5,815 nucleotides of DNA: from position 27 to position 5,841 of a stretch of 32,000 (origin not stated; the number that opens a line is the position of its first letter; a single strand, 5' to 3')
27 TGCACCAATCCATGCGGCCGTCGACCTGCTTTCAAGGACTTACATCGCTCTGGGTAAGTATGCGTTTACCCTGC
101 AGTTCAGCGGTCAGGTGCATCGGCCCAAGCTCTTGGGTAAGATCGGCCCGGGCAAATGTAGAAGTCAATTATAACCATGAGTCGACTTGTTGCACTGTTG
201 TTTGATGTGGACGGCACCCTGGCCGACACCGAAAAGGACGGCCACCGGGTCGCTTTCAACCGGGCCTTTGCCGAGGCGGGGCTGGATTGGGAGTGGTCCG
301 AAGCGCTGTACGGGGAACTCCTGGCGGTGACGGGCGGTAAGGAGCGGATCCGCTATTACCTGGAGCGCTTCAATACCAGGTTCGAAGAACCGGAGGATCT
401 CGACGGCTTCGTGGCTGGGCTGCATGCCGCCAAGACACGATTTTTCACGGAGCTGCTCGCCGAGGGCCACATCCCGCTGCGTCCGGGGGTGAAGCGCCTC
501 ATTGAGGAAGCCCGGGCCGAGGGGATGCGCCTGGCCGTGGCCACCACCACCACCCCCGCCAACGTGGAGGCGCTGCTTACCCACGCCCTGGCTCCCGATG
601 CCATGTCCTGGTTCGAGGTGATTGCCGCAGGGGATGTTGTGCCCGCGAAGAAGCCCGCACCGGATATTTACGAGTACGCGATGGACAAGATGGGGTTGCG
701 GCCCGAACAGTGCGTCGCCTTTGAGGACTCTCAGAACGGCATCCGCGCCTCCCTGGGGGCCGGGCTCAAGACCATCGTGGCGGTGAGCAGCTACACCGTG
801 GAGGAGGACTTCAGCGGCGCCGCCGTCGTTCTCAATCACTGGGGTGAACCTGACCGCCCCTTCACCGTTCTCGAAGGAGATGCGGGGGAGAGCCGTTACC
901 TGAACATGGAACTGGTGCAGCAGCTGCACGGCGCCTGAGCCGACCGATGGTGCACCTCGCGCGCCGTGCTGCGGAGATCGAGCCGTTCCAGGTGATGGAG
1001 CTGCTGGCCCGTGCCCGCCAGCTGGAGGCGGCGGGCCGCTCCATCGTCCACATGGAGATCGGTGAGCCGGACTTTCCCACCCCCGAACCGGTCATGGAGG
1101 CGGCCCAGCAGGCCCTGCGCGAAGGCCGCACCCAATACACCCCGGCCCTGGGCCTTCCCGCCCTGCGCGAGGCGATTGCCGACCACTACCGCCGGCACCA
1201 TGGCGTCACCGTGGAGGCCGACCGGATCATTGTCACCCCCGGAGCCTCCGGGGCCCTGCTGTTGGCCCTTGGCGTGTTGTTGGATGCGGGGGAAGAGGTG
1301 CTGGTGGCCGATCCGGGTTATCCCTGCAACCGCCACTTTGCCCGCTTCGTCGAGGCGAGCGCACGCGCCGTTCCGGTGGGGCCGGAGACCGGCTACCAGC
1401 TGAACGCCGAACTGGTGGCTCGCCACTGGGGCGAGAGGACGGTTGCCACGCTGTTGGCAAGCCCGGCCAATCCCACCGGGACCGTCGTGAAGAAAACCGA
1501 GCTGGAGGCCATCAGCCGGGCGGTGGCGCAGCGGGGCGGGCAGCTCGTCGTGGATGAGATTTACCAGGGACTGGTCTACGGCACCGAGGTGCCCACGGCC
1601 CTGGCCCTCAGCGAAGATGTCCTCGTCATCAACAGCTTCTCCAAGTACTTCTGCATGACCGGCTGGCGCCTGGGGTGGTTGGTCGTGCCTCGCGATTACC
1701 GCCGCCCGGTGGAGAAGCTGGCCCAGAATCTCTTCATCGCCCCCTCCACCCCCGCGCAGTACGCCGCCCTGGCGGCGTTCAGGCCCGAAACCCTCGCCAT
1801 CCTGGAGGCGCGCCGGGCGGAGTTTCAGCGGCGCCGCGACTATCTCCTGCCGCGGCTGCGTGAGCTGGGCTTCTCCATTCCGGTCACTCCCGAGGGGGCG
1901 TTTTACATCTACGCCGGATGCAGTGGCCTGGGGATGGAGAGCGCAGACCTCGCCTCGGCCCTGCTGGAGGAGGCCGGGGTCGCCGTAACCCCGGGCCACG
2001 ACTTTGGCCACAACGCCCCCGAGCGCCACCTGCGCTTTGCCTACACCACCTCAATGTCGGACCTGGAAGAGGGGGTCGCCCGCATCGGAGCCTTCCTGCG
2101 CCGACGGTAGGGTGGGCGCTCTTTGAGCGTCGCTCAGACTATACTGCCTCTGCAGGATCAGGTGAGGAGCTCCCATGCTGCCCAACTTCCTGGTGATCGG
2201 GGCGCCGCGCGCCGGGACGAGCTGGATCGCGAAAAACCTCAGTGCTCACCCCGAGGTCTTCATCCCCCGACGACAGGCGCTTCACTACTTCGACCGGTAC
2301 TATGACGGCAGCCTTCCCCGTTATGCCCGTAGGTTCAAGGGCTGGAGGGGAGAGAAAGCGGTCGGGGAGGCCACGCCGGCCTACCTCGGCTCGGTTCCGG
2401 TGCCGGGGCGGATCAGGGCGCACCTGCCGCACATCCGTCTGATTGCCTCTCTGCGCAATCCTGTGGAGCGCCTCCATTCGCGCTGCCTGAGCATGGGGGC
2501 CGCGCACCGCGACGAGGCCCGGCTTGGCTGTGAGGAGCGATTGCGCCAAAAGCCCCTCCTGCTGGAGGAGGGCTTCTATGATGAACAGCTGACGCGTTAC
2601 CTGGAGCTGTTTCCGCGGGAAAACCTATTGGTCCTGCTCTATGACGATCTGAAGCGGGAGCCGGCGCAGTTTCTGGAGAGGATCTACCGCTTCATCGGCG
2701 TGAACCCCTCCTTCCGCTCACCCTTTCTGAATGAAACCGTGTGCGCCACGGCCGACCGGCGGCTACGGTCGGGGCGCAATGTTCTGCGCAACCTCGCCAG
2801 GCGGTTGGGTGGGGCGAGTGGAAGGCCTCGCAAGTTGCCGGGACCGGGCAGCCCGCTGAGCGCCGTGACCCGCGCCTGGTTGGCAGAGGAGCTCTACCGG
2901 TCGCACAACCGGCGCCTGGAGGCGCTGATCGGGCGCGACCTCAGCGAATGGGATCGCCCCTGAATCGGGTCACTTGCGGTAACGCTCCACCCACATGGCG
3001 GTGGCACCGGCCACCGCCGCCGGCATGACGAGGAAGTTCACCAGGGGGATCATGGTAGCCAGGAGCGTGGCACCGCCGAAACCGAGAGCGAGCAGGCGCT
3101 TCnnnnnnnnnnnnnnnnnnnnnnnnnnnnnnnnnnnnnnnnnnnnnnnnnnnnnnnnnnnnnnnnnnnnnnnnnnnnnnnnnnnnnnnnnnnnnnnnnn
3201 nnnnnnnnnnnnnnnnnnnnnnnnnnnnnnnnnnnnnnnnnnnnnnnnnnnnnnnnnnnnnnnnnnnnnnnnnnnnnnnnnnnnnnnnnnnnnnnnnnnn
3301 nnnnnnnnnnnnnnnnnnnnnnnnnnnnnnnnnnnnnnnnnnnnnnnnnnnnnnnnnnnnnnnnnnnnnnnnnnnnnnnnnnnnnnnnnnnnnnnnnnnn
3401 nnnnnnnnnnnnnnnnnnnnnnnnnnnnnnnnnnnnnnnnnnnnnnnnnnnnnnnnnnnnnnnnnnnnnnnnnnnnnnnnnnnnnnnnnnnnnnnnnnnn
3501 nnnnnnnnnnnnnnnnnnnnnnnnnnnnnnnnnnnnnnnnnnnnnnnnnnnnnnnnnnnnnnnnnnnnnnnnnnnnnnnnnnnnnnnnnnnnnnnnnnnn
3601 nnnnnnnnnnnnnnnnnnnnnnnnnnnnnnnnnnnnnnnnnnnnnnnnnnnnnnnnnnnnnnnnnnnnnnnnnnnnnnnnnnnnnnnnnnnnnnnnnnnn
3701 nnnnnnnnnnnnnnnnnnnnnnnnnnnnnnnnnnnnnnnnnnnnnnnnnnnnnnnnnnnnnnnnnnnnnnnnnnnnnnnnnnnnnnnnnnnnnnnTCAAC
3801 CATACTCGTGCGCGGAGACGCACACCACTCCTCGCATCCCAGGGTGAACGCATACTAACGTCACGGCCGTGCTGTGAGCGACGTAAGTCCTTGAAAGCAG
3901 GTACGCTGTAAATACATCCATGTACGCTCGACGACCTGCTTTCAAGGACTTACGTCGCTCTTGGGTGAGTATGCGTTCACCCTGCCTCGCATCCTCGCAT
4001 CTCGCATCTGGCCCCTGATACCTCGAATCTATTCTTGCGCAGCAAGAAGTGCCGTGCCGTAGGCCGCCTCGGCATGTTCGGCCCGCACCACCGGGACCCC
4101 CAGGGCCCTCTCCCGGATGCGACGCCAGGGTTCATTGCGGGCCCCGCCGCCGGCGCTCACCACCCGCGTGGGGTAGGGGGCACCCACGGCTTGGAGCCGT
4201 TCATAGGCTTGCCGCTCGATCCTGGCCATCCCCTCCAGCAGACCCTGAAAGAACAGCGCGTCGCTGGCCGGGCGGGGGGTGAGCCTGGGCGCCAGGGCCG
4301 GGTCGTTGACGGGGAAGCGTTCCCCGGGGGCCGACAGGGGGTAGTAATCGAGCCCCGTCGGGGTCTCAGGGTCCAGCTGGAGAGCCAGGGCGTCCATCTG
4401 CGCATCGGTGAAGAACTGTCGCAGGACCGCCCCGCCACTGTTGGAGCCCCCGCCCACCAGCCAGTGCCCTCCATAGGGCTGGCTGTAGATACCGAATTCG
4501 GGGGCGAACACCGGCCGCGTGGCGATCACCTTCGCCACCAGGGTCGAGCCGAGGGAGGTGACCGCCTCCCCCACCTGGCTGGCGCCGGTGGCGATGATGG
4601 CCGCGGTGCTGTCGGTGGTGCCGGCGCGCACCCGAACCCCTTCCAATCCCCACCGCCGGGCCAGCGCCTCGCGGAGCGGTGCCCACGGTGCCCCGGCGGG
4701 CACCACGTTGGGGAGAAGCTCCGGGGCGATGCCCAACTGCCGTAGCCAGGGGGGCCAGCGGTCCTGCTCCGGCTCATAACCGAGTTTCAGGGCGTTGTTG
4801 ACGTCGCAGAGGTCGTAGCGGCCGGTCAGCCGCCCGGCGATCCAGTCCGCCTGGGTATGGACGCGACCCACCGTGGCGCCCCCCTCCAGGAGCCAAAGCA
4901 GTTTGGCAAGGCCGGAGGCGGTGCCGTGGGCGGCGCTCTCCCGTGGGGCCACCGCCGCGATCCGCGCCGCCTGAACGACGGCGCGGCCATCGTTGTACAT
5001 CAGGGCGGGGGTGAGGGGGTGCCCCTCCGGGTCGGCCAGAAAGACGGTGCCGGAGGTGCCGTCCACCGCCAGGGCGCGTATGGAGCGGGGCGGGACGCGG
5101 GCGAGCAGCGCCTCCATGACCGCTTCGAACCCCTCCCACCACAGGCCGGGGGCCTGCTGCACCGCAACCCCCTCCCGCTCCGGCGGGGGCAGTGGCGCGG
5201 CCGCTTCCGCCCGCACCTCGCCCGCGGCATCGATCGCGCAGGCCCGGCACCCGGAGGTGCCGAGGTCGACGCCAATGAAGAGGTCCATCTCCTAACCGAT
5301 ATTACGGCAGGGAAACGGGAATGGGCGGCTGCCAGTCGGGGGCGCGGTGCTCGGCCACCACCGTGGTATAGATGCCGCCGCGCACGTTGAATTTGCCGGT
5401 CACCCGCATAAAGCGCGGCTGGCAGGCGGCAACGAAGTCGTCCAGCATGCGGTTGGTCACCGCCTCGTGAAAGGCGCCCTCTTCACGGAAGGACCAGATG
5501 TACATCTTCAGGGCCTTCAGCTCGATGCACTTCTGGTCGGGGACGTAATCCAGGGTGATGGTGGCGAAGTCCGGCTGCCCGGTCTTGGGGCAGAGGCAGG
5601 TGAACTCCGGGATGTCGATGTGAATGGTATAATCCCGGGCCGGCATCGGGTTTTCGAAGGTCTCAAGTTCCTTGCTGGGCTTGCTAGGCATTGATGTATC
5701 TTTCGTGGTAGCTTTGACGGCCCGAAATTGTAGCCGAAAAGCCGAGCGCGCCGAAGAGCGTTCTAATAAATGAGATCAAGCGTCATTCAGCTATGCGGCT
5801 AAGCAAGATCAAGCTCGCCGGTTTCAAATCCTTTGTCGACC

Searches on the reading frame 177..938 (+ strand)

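Call 44: search_protein_families(library=pfam, proteins=[window:177-938:+], max_evalue=0.001)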
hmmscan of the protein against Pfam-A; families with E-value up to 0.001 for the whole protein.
window:177-938:+ (253 aa): 4 families
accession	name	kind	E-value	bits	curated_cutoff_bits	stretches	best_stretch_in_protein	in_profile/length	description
PF00702.32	Hydrolase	-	7.9e-29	101.9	26.4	1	6-196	3-191/191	haloacid dehalogenase-like hydrolase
PF13419.12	HAD_2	-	2.6e-26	93.2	23.8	1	7-201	1-177/178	Haloacid dehalogenase-like hydrolase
PF12710.13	HAD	-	8.1e-09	36.6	27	1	8-184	2-180/189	haloacid dehalogenase-like hydrolase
PF13242.12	Hydrolase_like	-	0.00066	20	22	0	158-201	3-47/75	HAD-hyrolase-like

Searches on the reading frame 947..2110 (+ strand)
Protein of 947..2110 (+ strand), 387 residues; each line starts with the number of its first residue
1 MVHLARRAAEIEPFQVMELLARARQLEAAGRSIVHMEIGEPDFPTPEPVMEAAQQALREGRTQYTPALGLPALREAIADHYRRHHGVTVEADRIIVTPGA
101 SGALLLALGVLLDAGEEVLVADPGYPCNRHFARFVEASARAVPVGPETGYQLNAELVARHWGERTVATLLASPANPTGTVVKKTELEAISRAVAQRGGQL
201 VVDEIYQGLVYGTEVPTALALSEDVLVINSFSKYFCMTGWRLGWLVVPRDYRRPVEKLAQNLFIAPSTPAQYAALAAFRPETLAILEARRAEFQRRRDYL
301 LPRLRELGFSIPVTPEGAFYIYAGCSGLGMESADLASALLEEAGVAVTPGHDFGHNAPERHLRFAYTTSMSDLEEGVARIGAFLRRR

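Call 44: search_protein_families(library=pfam, proteins=[window:947-2110:+], max_evalue=0.001)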
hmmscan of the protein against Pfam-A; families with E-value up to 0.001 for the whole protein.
window:947-2110:+ (387 aa): 2 families
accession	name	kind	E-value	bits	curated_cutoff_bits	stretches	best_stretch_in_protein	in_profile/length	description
PF00155.27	Aminotran_1_2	-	1.9e-64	218.6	19.7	1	33-380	3-361/361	Aminotransferase class I and II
PF01053.26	Cys_Met_Meta_PP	-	3e-05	23.2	27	1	91-235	67-200/381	Cys/Met metabolism PLP-dependent enzyme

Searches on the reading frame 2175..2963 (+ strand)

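Call 44: search_protein_families(library=pfam, proteins=[window:2175-2963:+], max_evalue=0.001)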
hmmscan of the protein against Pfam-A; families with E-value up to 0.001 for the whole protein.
window:2175-2963:+ (262 aa): 2 families
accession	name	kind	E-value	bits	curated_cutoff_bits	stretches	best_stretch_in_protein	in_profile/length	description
PF13469.12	Sulfotransfer_3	-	2.1e-15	58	27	2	47-176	97-212/216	Sulfotransferase family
PF00685.33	Sulfotransfer_1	-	2.8e-12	47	22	1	3-178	2-183/255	Sulfotransferase domain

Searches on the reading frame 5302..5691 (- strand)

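Call 44: search_protein_families(library=pfam, proteins=[window:5302-5691:-], max_evalue=0.001)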
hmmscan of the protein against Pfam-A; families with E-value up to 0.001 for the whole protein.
window:5302-5691:- (129 aa): 1 family
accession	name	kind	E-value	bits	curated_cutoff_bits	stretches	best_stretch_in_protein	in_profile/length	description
PF14489.11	QueF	-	6.2e-35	119.7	27.3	1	40-118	1-79/81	QueF-like protein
